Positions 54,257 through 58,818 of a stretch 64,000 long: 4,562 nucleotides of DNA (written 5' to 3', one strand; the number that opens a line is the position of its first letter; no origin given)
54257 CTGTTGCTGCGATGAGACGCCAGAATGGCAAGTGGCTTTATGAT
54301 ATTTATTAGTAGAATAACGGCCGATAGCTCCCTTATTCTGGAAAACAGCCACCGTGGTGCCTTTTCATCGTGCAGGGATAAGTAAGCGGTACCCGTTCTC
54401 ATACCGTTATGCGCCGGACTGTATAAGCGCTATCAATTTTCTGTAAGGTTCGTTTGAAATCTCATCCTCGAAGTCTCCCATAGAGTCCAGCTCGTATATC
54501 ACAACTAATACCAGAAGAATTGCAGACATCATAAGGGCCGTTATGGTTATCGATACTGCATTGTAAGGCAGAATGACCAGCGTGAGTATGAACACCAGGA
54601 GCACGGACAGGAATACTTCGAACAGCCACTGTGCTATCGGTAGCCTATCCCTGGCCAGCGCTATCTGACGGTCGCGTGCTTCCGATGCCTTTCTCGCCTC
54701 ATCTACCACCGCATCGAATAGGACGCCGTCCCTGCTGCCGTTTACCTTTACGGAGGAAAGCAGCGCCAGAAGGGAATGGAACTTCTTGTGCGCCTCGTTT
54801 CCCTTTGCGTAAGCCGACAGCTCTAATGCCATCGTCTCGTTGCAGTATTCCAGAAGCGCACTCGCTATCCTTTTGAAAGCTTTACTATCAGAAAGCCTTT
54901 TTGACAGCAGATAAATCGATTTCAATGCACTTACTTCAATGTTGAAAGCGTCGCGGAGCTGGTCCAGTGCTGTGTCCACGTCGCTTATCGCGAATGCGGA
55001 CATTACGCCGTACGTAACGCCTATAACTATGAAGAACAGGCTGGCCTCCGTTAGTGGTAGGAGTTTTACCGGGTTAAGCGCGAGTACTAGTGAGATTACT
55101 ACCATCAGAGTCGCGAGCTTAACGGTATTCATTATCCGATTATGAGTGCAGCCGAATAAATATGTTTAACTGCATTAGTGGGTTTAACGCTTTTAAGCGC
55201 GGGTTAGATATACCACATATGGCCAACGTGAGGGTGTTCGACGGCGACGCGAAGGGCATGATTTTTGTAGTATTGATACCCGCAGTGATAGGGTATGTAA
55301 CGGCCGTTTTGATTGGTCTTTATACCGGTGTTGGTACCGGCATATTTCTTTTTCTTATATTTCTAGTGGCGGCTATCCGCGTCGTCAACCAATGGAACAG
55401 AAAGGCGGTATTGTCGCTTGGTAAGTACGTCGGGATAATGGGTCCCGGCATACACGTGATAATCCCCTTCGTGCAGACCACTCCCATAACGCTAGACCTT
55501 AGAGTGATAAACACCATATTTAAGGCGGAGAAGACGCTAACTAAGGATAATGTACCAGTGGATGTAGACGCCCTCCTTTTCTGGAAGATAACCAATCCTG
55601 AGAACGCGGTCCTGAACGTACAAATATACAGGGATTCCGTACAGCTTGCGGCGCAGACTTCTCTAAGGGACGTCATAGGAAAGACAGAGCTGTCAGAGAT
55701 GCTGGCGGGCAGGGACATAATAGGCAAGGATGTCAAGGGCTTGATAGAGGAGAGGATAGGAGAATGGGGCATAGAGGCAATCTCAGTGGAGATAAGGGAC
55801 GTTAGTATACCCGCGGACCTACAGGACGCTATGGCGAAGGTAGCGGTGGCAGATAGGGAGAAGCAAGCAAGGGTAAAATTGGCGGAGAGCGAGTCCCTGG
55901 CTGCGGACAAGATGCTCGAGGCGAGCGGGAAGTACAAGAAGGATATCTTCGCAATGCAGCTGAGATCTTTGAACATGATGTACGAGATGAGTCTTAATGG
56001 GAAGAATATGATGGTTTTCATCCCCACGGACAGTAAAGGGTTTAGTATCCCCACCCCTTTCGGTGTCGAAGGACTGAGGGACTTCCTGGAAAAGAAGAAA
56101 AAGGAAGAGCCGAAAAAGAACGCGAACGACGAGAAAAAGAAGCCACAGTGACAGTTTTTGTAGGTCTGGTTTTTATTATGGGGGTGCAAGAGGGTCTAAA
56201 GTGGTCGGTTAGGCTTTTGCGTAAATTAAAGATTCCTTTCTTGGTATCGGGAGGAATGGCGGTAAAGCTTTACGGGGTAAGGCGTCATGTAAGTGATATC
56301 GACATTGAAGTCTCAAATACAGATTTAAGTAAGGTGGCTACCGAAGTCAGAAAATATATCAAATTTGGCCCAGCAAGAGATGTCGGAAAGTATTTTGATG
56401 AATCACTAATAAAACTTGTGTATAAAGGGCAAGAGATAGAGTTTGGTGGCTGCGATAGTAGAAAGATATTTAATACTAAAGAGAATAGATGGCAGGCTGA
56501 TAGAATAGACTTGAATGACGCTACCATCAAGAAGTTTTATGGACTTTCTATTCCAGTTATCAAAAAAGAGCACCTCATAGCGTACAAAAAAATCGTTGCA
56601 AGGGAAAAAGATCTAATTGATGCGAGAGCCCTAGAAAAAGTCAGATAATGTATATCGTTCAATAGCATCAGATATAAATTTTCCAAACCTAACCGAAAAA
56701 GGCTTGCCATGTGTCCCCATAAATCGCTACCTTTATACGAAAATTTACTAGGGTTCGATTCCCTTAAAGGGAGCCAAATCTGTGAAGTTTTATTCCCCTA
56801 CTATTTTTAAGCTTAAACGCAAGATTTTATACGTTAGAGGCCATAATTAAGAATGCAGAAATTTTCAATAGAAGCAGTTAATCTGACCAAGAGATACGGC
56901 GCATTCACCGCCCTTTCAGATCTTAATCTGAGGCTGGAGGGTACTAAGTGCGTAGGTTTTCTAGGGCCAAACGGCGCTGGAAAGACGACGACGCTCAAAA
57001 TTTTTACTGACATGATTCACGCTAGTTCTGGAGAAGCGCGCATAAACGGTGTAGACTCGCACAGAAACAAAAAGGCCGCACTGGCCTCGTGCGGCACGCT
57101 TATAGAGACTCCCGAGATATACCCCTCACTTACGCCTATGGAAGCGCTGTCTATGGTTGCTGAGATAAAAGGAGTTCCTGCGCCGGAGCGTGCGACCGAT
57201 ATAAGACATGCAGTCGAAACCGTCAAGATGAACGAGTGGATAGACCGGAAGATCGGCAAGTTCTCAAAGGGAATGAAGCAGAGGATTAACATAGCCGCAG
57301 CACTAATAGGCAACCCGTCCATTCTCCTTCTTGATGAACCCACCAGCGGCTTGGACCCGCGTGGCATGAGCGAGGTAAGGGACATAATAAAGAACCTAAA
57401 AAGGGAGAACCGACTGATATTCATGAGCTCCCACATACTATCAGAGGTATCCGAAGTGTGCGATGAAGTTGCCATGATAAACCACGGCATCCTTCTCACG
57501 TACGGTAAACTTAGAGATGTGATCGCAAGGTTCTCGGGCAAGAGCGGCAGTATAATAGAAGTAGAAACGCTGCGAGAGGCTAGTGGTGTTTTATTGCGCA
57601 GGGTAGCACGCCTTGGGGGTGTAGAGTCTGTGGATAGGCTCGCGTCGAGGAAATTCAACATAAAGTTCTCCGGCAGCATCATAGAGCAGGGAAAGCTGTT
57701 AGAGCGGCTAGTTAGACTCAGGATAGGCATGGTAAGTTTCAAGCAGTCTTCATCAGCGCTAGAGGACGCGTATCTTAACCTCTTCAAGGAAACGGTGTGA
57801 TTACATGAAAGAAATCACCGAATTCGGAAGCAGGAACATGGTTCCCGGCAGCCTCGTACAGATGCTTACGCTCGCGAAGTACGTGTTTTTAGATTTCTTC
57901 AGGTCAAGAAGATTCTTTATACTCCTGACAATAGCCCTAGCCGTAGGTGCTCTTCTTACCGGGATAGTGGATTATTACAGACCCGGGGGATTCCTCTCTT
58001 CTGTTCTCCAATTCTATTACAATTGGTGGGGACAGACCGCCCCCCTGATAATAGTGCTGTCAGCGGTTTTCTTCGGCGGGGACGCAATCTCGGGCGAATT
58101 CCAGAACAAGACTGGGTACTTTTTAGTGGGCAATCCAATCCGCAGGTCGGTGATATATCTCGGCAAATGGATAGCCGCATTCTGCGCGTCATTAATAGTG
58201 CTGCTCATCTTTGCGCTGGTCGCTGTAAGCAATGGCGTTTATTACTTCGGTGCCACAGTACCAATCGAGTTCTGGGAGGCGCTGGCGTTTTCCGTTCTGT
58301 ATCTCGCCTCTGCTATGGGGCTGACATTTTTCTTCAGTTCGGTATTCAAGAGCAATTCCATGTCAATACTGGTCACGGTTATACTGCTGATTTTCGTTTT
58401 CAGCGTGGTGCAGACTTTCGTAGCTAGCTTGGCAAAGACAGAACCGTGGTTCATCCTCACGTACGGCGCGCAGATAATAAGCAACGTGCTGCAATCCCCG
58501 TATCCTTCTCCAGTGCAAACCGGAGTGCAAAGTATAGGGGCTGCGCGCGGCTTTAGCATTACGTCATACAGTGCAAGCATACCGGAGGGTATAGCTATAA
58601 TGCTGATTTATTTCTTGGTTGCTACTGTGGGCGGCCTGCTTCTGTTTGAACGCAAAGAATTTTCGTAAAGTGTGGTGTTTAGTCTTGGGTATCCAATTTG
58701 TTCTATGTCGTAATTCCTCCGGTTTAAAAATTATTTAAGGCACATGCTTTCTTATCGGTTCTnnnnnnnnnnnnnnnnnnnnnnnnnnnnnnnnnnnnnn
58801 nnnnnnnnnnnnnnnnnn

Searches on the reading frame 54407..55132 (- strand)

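Call 12: search_protein_families(library=pfam, proteins=[window:54407-55132:-], max_evalue=0.0001)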
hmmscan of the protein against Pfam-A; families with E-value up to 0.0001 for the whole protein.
window:54407-55132:- (241 aa): 1 family
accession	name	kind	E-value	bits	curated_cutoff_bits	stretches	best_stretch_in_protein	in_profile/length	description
PF14023.12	Bestrophin-like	-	2.7e-22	79.9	32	1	31-216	31-218/232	Bestrophin-like domain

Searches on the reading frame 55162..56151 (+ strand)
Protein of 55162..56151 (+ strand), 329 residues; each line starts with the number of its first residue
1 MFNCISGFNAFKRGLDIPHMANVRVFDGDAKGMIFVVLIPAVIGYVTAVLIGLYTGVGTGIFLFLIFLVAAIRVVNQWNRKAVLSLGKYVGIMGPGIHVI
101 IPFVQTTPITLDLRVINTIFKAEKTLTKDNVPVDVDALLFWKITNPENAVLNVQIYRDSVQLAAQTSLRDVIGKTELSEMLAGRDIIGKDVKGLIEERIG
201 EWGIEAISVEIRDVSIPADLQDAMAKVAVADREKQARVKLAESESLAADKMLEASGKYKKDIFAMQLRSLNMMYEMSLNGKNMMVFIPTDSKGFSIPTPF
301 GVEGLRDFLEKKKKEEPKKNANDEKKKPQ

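Call 12: search_protein_families(library=pfam, proteins=[window:55162-56151:+], max_evalue=0.0001)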
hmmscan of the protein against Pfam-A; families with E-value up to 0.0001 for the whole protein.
window:55162-56151:+ (329 aa): 1 family
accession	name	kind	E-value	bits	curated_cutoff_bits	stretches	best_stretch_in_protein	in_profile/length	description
PF01145.31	Band_7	-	2e-37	129.4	23.6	1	74-244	2-175/176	SPFH domain / Band 7 family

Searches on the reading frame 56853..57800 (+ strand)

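Call 12: search_protein_families(library=pfam, proteins=[window:56853-57800:+], max_evalue=0.0001)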
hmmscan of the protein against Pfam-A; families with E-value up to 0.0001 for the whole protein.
window:56853-57800:+ (315 aa): 2 families
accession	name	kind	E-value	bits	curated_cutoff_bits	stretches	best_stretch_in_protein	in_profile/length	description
PF00005.33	ABC_tran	-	3.2e-28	99.5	25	1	21-165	1-137/137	ABC transporter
PF13304.12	AAA_21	-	8.8e-15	56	27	1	132-197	233-301/304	AAA domain, putative AbiEii toxin, Type IV TA system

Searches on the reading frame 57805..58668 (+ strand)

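Call 13: search_protein_families(library=pfam, proteins=[window:57805-58668:+], max_evalue=0.0001)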
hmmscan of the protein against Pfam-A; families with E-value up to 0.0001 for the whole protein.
window:57805-58668:+ (287 aa): 2 families
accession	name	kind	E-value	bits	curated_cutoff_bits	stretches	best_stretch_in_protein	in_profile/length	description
PF12679.13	ABC2_membrane_2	-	3.2e-18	66.4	27.2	1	28-285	8-282/283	ABC-2 family transporter protein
PF12730.13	ABC2_membrane_4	-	1.3e-06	29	27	1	32-197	10-178/179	ABC-2 family transporter protein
